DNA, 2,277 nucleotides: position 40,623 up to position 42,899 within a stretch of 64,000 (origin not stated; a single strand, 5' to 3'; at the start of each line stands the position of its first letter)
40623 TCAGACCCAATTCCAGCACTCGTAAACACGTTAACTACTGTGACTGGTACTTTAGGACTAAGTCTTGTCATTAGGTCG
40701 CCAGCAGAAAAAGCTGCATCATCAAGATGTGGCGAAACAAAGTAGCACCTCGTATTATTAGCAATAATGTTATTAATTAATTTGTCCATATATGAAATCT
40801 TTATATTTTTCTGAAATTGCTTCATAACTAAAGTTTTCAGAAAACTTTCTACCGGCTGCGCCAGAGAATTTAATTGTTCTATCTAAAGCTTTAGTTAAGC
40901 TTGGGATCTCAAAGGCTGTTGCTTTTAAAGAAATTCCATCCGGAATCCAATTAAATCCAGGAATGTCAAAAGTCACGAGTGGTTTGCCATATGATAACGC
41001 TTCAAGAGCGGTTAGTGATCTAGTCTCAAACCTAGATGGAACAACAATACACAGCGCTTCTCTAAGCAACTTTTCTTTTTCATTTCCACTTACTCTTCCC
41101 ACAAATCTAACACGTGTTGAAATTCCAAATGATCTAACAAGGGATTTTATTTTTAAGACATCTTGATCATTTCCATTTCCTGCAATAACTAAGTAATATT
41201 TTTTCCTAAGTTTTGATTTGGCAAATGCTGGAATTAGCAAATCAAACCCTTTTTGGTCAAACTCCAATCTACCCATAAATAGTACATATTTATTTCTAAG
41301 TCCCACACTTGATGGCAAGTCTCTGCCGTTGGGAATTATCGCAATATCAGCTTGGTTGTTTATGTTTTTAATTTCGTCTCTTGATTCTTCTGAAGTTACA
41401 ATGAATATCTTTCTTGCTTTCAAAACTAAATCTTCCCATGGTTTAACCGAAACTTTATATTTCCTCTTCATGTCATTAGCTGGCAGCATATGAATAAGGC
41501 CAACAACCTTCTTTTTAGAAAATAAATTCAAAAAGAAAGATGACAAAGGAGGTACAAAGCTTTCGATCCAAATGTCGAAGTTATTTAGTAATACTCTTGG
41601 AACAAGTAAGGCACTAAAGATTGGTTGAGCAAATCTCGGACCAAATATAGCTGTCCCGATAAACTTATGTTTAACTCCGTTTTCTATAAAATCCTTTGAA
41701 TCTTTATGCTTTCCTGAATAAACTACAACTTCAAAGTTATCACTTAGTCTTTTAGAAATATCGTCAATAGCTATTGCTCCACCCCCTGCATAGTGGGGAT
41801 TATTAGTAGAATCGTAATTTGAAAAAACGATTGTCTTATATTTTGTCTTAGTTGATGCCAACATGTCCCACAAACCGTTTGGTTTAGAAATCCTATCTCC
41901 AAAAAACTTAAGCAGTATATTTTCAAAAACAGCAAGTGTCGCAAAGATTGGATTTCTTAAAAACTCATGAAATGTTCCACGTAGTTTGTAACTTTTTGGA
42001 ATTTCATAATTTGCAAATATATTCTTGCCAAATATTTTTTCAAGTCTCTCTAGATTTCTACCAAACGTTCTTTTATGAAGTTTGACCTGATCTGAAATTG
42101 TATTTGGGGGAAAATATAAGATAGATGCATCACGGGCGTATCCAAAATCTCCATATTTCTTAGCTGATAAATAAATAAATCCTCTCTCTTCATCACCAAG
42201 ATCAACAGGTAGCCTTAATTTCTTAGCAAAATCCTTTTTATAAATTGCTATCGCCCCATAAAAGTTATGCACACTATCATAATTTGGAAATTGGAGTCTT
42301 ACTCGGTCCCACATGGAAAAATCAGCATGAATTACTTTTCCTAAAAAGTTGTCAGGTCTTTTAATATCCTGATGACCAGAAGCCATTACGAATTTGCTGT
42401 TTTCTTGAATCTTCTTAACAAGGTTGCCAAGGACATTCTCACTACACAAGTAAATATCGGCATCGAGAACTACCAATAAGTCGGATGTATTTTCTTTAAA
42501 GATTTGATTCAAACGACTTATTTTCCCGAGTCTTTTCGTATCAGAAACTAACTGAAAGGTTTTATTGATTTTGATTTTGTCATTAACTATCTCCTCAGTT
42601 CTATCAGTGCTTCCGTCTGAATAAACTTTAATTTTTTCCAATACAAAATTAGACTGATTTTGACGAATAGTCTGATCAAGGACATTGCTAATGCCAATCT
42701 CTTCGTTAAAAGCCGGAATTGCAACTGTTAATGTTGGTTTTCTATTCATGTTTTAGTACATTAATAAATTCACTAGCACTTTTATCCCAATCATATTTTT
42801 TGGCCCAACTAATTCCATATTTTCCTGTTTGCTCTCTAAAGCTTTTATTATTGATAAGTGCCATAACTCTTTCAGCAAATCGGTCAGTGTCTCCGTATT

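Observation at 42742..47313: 1523-aa single polypeptide combining GtrB/DPM1-like GT2, processive QxxRW GT2 synthase, a flippase-like multi-pass domain and a GT4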

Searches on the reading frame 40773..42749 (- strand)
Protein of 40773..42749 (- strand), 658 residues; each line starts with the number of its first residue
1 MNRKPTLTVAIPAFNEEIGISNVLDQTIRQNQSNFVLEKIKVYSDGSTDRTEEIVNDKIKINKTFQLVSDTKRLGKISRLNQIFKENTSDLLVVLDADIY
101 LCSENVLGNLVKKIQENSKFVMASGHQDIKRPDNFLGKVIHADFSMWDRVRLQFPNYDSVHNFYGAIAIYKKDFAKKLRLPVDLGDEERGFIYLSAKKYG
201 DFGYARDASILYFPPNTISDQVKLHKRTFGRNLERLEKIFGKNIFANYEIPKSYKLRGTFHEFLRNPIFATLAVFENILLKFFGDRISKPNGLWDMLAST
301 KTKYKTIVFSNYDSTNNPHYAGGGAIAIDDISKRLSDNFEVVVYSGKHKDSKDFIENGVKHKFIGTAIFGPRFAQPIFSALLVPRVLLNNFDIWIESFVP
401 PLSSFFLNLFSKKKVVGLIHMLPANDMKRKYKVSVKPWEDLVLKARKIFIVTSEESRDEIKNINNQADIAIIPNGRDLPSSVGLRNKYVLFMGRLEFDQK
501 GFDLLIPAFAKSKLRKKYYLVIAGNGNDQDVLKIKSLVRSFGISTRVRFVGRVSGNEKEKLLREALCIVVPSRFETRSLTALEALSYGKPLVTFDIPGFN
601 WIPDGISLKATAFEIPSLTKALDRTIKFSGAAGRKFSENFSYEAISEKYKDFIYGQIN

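Call 7: search_protein_families(library=pfam, proteins=[window:40773-42749:-], max_evalue=1)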
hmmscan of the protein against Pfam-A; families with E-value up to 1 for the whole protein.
window:40773-42749:- (658 aa): 9 families
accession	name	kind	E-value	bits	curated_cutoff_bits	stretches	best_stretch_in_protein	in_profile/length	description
PF00534.26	Glycos_transf_1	-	9.2e-24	84.3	26.4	1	486-599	15-127/172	Glycosyl transferases group 1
PF13692.12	Glyco_trans_1_4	-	1.3e-21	77.8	27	1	487-605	2-118/142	Glycosyl transferases group 1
PF00535.33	Glycos_transf_2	-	4.7e-18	66.1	23.3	1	8-178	1-167/168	Glycosyl transferase family 2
PF13439.12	Glyco_transf_4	-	1.1e-10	42.2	28.5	1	322-478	2-168/170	Glycosyltransferase Family 4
PF13641.12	Glyco_tranf_2_3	-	4.8e-08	33.7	27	1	5-179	1-175/230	Glycosyltransferase like family 2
PF20706.3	GT4-conflict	-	1.3e-05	24.8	26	1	483-592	194-309/385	Family 4 Glycosyltransferase in conflict systems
PF13704.12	Glyco_tranf_2_4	-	0.00032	21.6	27.5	1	23-105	6-88/98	Glycosyl transferase family 2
PF01983.22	CofC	-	0.11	12.1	22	1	50-125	51-123/217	Guanylyl transferase CofC like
PF13506.12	Glyco_transf_21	-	0.3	11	21.7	1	76-141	18-81/174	Glycosyl transferase family 21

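Call 31: search_protein_families(library=ncbifam, proteins=[window:40773-42749:-], max_evalue=1)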
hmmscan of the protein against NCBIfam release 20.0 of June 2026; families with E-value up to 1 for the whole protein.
window:40773-42749:- (658 aa): 49 families (the best 25 are shown)
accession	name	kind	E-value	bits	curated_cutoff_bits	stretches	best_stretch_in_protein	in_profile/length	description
NF046085.1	XrtY_assoc_Gly1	equivalog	1.7e-15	56.8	400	1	446-592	161-312/387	XrtY-associated glycosyltransferase XYAG1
NF041010.1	glycosy_Agl16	equivalog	1.8e-15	56.7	575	1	405-593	94-282/352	glycosylation protein Agl16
TIGR03937.1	PgaC_IcaA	equivalog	2.8e-14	52.9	422.3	1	3-145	43-181/407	poly-beta-1,6-N-acetyl-D-glucosamine synthase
NF038295.1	EPS_HpsP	equivalog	2.5e-13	49.8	550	1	486-627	207-351/388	hormogonium polysaccharide biosynthesis glycosyltransferase HpsP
TIGR04157.1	glyco_rSAM_CFB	subfamily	4.4e-12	45.7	400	1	486-600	227-336/406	TIGR04157 family glycosyltransferase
NF007396.0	PRK09922.1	equivalog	2.3e-10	39.9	385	1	485-600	181-296/361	lipopolysaccharide 1,6-galactosyltransferase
TIGR03449.1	mycothiol_MshA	equivalog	2.7e-09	36.4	462.5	1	480-600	212-339/406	D-inositol-3-phosphate glycosyltransferase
TIGR03088.1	stp2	hypoth_equivalog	7e-09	35.2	409.05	1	492-651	200-368/374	TIGR03088 family PEP-CTERM/XrtA system glycosyltransferase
TIGR02095.1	glgA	subfamily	6.8e-08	31.6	328.45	1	480-590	284-394/477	glycogen/starch synthase, ADP-glucose type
NF050063.1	ProtGlycPglJ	equivalog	9.1e-08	31.7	500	1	481-593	189-294/363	N-acetylgalactosamine-N,N'-diacetylbacillosaminyl-diphospho-undecaprenol 4-alpha-N-acetylgalactosaminyltransferase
TIGR03999.1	thiol_BshA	equivalog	1.1e-07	31.1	273.7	1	505-600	217-308/375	N-acetyl-alpha-D-glucosaminyl L-malate synthase BshA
NF047588.1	GlcsyltransPgfSStrep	equivalog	1.2e-06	28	500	1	7-124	3-120/308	glycosyltransferase PgfS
TIGR04047.1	MSMEG_0565_glyc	hypoth_equivalog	2.2e-06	27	259.85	1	487-644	194-362/373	MSMEG_0565 family glycosyltransferase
NF041876.1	EPS_EpsE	equivalog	2.5e-06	27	400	1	490-599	218-330/389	exopolysaccharide biosynthesis GT4 family glycosyltransferase EpsE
NF010496.0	PRK13915.1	equivalog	3.4e-06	26.4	262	1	4-115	30-143/307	glucosyl-3-phosphoglycerate synthase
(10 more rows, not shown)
